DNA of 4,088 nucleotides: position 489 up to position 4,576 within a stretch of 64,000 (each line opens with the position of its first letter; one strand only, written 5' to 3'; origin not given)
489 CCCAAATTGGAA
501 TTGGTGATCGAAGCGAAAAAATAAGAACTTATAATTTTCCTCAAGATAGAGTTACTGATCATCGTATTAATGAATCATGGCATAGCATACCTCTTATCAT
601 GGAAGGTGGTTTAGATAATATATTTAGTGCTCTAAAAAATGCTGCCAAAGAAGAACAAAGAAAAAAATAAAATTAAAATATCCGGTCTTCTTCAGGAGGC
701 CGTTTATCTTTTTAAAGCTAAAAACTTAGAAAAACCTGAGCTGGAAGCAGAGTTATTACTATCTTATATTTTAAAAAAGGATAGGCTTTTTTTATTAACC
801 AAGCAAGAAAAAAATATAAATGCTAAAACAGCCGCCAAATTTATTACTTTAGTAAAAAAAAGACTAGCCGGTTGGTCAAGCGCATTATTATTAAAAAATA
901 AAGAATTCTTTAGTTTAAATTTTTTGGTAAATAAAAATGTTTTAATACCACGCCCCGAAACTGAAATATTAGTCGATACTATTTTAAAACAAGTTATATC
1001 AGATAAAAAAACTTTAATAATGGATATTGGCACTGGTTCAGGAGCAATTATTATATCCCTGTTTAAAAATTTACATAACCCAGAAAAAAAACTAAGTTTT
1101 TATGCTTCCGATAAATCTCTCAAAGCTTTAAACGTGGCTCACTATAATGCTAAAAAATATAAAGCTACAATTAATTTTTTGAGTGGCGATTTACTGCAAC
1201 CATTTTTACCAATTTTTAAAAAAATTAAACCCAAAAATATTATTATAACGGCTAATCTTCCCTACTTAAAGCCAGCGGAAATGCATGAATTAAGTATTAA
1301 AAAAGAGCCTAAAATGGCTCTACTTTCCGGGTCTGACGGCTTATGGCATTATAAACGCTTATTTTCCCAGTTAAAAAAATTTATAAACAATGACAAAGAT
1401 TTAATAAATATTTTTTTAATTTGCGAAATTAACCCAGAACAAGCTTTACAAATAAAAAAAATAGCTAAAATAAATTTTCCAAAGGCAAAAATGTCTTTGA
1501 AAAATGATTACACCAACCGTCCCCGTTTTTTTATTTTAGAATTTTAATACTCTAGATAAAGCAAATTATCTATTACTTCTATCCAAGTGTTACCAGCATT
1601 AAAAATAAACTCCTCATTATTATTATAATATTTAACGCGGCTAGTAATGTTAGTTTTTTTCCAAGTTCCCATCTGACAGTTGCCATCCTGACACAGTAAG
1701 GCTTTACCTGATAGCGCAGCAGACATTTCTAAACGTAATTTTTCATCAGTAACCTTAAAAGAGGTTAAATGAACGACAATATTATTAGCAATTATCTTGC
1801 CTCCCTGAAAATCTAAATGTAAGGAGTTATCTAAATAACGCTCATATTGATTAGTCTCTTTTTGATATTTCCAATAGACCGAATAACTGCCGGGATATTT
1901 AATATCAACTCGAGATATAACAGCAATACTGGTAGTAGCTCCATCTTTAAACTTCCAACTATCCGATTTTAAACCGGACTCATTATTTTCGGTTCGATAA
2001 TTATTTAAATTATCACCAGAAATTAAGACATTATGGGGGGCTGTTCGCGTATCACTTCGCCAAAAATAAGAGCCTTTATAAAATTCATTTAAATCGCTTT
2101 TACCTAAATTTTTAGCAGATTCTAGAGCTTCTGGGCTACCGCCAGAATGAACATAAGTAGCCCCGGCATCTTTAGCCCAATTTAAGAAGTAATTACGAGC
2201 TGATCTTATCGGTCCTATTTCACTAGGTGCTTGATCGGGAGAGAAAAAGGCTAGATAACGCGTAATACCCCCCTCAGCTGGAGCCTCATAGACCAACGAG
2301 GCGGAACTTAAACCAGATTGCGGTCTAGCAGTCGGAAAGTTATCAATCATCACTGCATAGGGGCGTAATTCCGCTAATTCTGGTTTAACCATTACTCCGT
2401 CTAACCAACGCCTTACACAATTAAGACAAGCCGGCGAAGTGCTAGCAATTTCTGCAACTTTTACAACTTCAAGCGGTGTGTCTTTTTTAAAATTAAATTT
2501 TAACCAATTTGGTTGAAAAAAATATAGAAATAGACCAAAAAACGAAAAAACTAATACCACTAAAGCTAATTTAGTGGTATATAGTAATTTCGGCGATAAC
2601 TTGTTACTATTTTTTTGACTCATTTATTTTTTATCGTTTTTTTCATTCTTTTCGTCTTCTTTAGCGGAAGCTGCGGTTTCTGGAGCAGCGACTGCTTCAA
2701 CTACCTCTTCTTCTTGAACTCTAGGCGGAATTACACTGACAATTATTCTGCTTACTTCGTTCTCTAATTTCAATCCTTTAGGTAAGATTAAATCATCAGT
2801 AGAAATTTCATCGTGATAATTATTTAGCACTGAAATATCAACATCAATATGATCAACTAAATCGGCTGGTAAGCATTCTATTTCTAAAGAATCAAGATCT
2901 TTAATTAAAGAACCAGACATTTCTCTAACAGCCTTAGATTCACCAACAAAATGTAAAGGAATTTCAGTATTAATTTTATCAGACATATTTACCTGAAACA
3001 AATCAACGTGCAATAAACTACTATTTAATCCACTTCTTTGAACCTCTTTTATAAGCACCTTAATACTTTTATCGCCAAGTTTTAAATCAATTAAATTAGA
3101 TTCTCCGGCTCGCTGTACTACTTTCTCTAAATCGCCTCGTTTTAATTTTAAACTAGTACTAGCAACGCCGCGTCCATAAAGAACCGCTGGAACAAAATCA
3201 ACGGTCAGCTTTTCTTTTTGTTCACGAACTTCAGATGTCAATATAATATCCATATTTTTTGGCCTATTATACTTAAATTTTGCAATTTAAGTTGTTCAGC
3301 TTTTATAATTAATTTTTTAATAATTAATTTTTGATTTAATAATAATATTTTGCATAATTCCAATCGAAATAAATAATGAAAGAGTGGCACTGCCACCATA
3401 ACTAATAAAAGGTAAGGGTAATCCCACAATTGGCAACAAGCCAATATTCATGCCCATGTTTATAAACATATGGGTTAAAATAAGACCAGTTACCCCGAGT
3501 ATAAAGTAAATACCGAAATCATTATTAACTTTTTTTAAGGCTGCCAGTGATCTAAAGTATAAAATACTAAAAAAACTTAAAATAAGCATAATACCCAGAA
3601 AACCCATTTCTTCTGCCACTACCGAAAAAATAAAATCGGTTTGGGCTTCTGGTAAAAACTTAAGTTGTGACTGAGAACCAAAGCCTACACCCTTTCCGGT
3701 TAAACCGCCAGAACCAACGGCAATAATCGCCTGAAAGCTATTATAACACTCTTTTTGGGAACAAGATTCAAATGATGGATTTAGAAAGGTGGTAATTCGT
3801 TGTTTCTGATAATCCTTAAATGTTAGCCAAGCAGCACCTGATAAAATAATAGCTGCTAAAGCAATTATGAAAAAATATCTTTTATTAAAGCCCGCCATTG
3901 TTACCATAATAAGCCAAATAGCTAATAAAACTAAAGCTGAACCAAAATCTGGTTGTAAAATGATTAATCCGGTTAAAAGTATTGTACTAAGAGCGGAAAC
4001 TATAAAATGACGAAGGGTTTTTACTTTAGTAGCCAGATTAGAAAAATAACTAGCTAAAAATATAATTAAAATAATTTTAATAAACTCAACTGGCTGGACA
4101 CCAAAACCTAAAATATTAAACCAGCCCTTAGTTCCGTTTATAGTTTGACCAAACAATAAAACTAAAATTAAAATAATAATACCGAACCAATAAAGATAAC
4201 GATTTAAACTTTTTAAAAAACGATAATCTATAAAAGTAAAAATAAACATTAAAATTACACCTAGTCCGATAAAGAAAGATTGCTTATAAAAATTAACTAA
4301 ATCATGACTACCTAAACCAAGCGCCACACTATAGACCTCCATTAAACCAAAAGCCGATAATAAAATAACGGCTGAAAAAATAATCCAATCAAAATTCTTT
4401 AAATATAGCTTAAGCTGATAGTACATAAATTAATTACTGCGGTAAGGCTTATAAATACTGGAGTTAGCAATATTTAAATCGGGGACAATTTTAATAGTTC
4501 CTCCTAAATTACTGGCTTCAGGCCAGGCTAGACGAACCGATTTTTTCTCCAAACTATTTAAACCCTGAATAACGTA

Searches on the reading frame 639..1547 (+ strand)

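Call 54: search_protein_families(library=pfam, proteins=[window:639-1547:+], max_evalue=0.001)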
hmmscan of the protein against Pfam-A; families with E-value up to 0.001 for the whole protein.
window:639-1547:+ (302 aa): 5 families
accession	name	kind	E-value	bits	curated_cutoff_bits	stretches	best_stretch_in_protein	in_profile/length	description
PF17827.6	PrmC_N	-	3.7e-12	47.1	23.4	1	17-79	2-64/71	PrmC N-terminal domain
PF00398.26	RrnaAD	-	3.2e-05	23.6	24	1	86-209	3-109/263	Ribosomal RNA adenine dimethylase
PF05175.20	MTS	-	4.8e-05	23.5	23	1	108-188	20-93/170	Methyltransferase small domain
PF13847.12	Methyltransf_31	-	9.9e-05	22.5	27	1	122-189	2-66/145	Methyltransferase domain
PF13649.12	Methyltransf_25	-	0.0003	21.9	27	1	127-213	1-80/97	Methyltransferase domain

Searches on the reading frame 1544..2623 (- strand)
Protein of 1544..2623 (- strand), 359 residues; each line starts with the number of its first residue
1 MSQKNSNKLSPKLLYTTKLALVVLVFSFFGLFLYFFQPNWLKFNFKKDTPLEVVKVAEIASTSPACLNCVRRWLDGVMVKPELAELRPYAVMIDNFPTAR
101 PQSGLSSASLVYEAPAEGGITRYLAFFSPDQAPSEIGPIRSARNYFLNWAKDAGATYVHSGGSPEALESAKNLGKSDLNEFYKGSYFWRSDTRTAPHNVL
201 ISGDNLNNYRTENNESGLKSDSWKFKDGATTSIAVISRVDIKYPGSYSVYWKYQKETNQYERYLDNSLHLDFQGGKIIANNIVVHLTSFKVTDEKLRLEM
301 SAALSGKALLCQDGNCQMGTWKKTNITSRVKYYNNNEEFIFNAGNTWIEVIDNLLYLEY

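Call 31: search_protein_families(library=pfam, proteins=[window:1544-2623:-], max_evalue=0.001)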
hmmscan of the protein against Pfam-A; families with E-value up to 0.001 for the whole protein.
window:1544-2623:- (359 aa): 2 families
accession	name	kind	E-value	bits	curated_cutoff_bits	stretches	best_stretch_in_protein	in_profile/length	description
PF11258.13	DUF3048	-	2.1e-45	154.9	25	1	76-211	3-143/148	Protein of unknown function (DUF3048) N-terminal domain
PF17479.7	DUF3048_C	-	1.1e-21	77.7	25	1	239-348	1-114/114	Protein of unknown function (DUF3048) C-terminal domain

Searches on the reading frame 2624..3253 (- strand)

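Call 54: search_protein_families(library=pfam, proteins=[window:2624-3253:-], max_evalue=0.001)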
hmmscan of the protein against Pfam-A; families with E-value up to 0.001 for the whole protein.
window:2624-3253:- (209 aa): 2 families
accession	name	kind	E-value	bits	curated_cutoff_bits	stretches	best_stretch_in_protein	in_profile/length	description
PF14693.11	Ribosomal_TL5_C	-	6e-19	68.6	27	1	93-178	1-84/84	Ribosomal protein TL5, C-terminal domain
PF01386.24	Ribosomal_L25p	-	5.9e-14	52.7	23.6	1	19-85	20-82/82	Ribosomal L25p family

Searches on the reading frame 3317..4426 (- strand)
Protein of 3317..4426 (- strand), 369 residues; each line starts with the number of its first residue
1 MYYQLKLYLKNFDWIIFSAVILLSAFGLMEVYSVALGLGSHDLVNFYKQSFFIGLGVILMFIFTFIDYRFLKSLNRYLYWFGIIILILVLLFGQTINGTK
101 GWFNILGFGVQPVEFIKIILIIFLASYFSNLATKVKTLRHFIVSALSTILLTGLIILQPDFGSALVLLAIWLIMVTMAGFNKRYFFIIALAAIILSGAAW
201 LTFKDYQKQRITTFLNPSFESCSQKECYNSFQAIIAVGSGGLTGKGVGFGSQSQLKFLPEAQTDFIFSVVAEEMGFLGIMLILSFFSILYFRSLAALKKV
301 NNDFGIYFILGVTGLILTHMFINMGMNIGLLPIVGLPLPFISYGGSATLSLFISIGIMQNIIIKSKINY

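Call 31: search_protein_families(library=pfam, proteins=[window:3317-4426:-], max_evalue=0.001)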
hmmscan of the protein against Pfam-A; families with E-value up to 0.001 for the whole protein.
window:3317-4426:- (369 aa): 1 family
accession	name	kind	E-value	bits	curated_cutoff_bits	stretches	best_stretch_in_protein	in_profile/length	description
PF01098.24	FTSW_RODA_SPOVE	-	1.4e-89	301.1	26.4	1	15-364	3-353/356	Cell cycle protein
